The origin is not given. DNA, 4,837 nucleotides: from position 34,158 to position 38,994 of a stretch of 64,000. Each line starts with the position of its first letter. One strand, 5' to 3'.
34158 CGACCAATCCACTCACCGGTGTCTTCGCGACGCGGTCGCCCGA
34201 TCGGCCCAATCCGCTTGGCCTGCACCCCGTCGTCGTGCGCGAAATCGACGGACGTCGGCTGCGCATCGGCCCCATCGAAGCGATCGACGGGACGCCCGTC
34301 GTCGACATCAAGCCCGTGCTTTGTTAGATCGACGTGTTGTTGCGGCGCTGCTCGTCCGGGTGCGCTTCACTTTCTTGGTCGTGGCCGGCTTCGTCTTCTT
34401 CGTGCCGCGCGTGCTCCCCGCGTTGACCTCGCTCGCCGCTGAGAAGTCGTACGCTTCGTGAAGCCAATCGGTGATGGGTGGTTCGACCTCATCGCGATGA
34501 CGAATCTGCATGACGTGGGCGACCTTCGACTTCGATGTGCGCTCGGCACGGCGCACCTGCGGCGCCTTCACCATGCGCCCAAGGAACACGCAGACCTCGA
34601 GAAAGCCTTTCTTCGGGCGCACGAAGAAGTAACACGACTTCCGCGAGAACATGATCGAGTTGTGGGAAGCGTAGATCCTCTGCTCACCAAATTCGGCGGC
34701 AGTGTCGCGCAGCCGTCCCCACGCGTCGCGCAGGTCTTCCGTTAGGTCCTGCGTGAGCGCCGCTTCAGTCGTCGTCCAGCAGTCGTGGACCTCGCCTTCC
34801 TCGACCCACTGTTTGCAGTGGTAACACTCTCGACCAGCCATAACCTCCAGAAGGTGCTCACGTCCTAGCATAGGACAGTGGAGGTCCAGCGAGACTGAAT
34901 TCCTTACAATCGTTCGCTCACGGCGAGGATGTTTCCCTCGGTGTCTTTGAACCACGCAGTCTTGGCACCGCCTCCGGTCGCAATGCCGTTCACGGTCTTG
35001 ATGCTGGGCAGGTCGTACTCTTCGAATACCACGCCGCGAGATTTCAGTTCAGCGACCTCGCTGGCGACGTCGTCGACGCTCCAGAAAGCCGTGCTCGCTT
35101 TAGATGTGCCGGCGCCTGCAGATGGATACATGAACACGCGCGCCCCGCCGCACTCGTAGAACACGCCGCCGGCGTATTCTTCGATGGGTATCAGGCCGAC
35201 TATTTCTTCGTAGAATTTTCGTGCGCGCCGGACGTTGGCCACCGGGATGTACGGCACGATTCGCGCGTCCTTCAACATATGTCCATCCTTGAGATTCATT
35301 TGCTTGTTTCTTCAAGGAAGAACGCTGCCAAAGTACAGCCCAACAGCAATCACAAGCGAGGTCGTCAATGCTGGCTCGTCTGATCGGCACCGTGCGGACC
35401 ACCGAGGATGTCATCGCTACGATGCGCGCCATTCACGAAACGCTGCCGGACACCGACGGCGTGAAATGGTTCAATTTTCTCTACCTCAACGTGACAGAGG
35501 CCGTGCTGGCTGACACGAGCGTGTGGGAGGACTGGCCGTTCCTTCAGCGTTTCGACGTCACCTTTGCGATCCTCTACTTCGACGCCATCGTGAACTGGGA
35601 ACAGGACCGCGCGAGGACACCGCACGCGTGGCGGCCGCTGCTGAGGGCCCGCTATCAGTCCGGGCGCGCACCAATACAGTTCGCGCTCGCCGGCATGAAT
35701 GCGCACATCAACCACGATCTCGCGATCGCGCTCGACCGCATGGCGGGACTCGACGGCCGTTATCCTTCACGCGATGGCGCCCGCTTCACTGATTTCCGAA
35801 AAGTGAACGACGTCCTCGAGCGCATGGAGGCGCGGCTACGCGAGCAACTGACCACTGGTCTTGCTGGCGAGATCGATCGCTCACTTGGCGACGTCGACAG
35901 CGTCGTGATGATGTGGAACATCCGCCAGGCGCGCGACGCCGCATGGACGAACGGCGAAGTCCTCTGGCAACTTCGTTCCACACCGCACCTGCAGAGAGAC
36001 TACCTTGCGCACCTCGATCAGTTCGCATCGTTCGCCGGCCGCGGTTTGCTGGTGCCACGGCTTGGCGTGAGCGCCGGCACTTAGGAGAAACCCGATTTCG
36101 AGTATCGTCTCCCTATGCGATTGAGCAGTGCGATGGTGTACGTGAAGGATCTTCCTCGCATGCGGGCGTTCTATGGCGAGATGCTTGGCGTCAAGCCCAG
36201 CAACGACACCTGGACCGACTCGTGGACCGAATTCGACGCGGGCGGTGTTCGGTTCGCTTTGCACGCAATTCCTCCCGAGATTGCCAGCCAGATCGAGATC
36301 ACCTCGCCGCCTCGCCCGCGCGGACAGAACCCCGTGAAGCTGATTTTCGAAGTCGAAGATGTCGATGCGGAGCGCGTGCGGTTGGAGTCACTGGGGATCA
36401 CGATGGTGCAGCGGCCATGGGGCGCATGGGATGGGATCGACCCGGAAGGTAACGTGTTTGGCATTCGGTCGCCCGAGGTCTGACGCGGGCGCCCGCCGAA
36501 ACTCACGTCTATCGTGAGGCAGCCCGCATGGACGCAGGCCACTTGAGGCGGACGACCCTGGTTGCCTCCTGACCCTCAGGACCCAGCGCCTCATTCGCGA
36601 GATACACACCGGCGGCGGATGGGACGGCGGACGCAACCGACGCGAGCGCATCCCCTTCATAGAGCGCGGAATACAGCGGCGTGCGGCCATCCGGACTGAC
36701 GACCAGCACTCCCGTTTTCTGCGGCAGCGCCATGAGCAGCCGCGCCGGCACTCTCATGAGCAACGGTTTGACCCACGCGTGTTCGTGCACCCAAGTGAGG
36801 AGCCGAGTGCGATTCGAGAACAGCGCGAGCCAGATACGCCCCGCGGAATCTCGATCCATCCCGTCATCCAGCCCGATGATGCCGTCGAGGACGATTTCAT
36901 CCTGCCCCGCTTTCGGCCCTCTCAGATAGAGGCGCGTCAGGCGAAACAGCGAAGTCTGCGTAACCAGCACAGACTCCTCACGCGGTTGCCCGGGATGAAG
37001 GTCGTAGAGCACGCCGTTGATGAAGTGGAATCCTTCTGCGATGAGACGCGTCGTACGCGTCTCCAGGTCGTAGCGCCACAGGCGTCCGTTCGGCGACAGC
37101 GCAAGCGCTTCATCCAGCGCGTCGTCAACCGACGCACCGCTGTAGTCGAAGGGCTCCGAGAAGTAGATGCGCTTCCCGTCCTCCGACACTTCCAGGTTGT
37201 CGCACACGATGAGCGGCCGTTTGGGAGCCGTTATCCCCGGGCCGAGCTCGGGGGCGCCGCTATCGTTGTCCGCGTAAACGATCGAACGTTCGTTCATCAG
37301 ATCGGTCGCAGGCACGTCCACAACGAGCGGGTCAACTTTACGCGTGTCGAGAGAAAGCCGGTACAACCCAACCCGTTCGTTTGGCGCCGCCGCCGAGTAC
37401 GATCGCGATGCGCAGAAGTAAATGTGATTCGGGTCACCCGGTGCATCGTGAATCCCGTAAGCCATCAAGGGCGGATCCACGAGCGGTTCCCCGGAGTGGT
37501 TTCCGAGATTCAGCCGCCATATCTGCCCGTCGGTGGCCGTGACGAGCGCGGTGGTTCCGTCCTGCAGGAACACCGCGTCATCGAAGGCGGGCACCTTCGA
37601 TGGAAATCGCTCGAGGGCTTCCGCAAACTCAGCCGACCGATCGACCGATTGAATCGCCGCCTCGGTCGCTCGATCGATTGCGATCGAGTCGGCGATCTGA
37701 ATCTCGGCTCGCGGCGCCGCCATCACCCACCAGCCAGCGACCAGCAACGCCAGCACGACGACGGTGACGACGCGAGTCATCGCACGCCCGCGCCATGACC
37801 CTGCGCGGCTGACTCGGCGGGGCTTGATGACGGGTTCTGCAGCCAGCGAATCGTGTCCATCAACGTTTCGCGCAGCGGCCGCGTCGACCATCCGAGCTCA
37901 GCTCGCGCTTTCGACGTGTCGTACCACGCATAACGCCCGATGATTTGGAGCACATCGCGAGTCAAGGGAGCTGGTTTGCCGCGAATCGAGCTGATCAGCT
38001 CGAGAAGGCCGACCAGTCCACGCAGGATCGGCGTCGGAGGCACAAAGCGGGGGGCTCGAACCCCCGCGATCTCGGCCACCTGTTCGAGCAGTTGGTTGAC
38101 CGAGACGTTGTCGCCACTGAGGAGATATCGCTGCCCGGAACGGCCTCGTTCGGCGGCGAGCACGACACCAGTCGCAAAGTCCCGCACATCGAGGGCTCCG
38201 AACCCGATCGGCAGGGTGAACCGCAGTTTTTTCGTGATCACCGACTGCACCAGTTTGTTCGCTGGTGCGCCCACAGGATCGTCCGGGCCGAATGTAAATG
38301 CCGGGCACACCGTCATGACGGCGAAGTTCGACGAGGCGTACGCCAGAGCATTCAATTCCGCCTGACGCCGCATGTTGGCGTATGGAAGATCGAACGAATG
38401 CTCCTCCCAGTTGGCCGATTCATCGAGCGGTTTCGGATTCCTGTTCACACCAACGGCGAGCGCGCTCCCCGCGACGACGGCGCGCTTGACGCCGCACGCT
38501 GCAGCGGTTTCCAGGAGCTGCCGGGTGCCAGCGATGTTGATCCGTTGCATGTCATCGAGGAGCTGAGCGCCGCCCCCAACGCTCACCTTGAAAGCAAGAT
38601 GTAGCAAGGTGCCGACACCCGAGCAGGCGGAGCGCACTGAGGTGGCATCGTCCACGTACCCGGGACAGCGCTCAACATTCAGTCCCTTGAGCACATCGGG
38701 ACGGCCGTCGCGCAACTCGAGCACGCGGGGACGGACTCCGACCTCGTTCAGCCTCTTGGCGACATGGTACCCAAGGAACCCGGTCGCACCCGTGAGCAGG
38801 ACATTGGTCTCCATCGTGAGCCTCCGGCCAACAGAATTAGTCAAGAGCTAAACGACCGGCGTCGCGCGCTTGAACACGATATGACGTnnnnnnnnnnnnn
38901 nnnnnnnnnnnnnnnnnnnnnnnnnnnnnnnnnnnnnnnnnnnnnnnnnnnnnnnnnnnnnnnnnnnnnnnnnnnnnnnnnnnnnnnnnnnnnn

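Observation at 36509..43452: Atypical P450 translationally coupled to an 828-aa di-heme c protein, divergent from an epimerase / strictosidine-synthase-like pair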

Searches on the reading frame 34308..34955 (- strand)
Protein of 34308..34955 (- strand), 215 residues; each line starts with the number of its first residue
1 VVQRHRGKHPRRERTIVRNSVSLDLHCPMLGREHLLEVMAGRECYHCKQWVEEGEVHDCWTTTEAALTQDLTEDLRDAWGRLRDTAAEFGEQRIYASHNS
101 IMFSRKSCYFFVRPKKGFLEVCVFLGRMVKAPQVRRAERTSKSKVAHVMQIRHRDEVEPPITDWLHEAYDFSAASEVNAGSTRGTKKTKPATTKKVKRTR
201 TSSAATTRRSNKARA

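Call 33: search_protein_families(library=pfam, proteins=[window:34308-34955:-], max_evalue=0.01)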
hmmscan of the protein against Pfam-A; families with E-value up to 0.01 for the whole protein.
window:34308-34955:- (215 aa): 1 family
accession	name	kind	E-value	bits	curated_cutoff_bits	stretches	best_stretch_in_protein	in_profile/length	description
PF18899.5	DUF5655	-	1.7e-18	67.1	24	1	71-172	8-109/109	Domain of unknown function (DUF5655)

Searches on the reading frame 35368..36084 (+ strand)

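Call 33: search_protein_families(library=pfam, proteins=[window:35368-36084:+], max_evalue=0.01)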
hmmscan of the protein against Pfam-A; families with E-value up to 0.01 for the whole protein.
window:35368-36084:+ (238 aa): 1 family
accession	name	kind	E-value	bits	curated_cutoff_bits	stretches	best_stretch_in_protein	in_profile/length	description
PF19458.4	DUF5995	-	7.9e-57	192.5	27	1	13-230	2-225/225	Family of unknown function (DUF5995)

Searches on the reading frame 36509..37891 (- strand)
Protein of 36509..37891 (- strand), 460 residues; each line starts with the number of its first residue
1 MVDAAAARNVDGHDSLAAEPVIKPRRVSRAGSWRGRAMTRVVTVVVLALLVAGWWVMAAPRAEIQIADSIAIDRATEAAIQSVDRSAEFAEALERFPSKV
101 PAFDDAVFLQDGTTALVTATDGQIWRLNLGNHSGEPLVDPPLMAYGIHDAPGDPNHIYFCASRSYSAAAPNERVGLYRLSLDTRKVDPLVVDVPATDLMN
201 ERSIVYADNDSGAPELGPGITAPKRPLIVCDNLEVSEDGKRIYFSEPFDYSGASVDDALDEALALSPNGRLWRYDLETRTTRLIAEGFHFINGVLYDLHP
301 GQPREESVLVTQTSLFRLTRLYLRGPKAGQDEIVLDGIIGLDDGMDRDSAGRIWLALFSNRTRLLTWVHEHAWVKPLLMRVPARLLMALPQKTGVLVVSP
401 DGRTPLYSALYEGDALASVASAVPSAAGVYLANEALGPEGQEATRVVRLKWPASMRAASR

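Call 3: search_protein_families(library=pfam, proteins=[window:36509-37891:-], max_evalue=0.01)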
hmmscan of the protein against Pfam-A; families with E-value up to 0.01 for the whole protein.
window:36509-37891:- (460 aa): 2 families
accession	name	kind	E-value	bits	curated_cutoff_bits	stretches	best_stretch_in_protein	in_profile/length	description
PF03088.22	Str_synth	-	6.4e-06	26.6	25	1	231-325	1-88/89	Strictosidine synthase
PF08450.18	SGL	-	0.0012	19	26.3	0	258-360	114-204/246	SMP-30/Gluconolactonase/LRE-like region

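Call 4: search_protein_families(library=ncbifam, proteins=[window:36509-37891:-], max_evalue=0.01)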
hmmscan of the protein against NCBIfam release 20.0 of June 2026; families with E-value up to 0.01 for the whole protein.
window:36509-37891:- (460 aa): 0 families

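Call 66: search_solved_structures(query=window:36509-37780:-, max_evalue=0.1)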
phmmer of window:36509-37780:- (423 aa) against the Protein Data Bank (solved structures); distinct sequences matched with E-value up to 0.1: 7.
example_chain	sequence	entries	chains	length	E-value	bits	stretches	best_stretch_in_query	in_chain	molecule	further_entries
8kg3_A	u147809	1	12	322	2.1e-05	26.7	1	189-327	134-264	Os06g0623700 protein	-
6zea_A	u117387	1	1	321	0.028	16.4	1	206-319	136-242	Strictosidine synthase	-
2fpb_A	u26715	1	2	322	0.047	15.7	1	218-319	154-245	Strictosidine Synthase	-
2v91_A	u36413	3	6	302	0.08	14.9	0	218-319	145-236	STRICTOSIDINE SYNTHASE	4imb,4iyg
6n5v_A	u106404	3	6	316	0.087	14.8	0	218-319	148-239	Strictosidine synthase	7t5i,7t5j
8wkl_A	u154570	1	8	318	0.088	14.8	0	218-319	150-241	Strictosidine synthase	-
2fp8_A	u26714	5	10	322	0.09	14.8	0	218-319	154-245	Strictosidine synthase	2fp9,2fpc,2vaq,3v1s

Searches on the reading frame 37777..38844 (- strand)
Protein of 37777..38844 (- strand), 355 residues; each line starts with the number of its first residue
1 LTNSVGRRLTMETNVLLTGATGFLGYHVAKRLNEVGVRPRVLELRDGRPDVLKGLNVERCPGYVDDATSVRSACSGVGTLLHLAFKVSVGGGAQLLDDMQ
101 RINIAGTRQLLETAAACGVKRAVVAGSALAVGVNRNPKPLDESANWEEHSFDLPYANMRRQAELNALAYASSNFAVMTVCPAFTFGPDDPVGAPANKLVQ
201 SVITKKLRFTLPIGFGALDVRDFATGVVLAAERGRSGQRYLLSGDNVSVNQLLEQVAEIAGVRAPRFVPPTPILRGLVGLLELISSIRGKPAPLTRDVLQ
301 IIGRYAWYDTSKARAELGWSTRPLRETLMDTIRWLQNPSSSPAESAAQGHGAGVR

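Call 3: search_protein_families(library=pfam, proteins=[window:37777-38844:-], max_evalue=0.01)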
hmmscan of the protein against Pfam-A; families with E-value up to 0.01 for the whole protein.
window:37777-38844:- (355 aa): 7 families
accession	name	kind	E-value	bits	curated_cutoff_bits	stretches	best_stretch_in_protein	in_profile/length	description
PF01370.27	Epimerase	-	7.5e-20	71.8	20.9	1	15-240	1-237/240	NAD dependent epimerase/dehydratase family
PF01073.25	3Beta_HSD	-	3.9e-16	59.3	22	1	17-194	2-191/280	3-beta hydroxysteroid dehydrogenase/isomerase family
PF16363.11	GDP_Man_Dehyd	-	3.6e-08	33.7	27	1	16-258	1-264/332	GDP-mannose 4,6 dehydratase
PF13460.12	NAD_binding_10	-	2.1e-06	28.2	27.2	1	19-163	1-129/184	NAD(P)H-binding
PF07993.18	NAD_binding_4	-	1.4e-05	24.8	20.1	0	74-147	86-155/258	Male sterility protein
PF02719.21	Polysacc_synt_2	-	0.0025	17.5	20.2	0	15-126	1-127/293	Polysaccharide biosynthesis protein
PF05368.20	NmrA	-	0.0082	16.2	27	0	13-125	3-105/298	NmrA-like family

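Call 4: search_protein_families(library=ncbifam, proteins=[window:37777-38844:-], max_evalue=0.01)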
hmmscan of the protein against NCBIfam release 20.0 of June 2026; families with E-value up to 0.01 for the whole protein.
window:37777-38844:- (355 aa): 17 families
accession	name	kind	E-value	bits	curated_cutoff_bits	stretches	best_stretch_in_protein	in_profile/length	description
TIGR03466.1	HpnA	hypoth_equivalog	1.4e-61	208.2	367.65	1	14-337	2-323/327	hopanoid-associated sugar epimerase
NF052578.1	StrlDmthSdmBMthl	equivalog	1.7e-35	123.3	600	1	15-337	3-324/328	sterol demethylase protein SdmB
NF042422.1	oxyalk_red_OleD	equivalog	2.5e-21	76.4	580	1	14-322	2-314/329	2-alkyl-3-oxoalkanoate reductase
NF042423.1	oxyalk_red_Shew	equivalog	7.4e-18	64.7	580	1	13-320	9-319/331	2-alkyl-3-oxoalkanoate reductase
TIGR04180.1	EDH_00030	hypoth_equivalog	1.1e-12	47.6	475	1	15-259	1-255/297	NAD-dependent 4,6-dehydratase LegB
NF041293.1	G6PDh_Azf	equivalog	4.9e-10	39.2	400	1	11-134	1-122/252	NAD-dependent glucose-6-phosphate dehydrogenase Azf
TIGR01179.1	galE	equivalog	9.1e-10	37.9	262.3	1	14-160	1-150/332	UDP-glucose 4-epimerase GalE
NF043036.1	ErythonDh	equivalog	1.4e-08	34.3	325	1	14-150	2-147/321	D-erythronate dehydrogenase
NF004520.0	PRK05865.1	equivalog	1.9e-07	29.4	1509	1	15-133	3-109/854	sugar epimerase family protein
NF058621.1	DiazavRedAvaA7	equivalog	3.6e-06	26.8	400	1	15-271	3-259/304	3-diazoavenalumate denitrifying reductase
TIGR04130.1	FnlA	equivalog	4.9e-05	22.4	730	1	15-128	7-125/337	UDP-N-acetylglucosamine 4,6-dehydratase/5-epimerase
TIGR01746.1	Thioester-redct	subfamily_domain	0.00012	21.5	213.35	1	14-34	1-21/371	thioester reductase domain-containing protein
NF007956.0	PRK10675.1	subfamily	0.00017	20.8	394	0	14-143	2-139/338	UDP-glucose 4-epimerase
TIGR01181.1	dTDP_gluc_dehyt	equivalog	0.00033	19.9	365.1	1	15-337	2-313/321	dTDP-glucose 4,6-dehydratase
TIGR02622.1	CDP_4_6_dhtase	equivalog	0.00034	19.9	278.45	0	12-128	4-129/352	CDP-glucose 4,6-dehydratase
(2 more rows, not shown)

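Call 67: search_solved_structures(query=window:37777-38844:-, max_evalue=0.00001)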
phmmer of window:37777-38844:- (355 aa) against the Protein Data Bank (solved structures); distinct sequences matched with E-value up to 0.00001: 18.
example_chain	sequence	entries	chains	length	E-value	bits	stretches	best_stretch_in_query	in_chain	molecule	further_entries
3wj7_A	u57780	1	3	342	1.2e-37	132.9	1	6-336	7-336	Putative oxidoreductase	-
2x4g_A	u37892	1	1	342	2.7e-15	59.5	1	17-337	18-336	NUCLEOSIDE-DIPHOSPHATE-SUGAR EPIMERASE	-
6nbr_A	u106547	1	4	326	7.3e-12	48.2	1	13-258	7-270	Kavalactone reductase 1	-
6kv9_A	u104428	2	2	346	1.1e-09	41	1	12-264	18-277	MoeE5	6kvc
6wjb_A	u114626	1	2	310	2e-09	40.2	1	14-214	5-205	NAD-dependent epimerase/dehydratase family protein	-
6jkg_A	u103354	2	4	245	8.3e-09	38.1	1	17-233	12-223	Sterol-4-alpha-carboxylate 3-dehydrogenase, decarboxylating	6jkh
4id9_A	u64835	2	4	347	8.8e-09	38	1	15-135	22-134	SHORT-CHAIN DEHYDROGENASE/REDUCTASE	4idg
6wj9_A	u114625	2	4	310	2.1e-08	36.8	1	14-213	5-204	NAD-dependent epimerase/dehydratase family protein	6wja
6dnt_A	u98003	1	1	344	2.7e-08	36.4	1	12-259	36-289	NAD-dependent epimerase/dehydratase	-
9hi2_A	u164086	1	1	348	1.2e-07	34.3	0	12-143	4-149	UDP-glucose 4-epimerase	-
1hzj_A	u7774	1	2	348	1.3e-07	34.2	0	13-143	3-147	UDP-GALACTOSE 4-EPIMERASE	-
1ek5_A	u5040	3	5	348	1.3e-07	34.2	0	13-143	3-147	UDP-GALACTOSE 4-EPIMERASE | UDP-glucose 4-epimerase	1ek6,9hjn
4zrm_A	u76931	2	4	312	2.4e-07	33.3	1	13-271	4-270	UDP-glucose 4-epimerase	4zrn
9hi0_B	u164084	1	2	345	2.5e-07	33.3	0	14-143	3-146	UDP-glucose 4-epimerase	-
9hi1_B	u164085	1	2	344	2.8e-07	33.1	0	14-143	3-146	UDP-glucose 4-epimerase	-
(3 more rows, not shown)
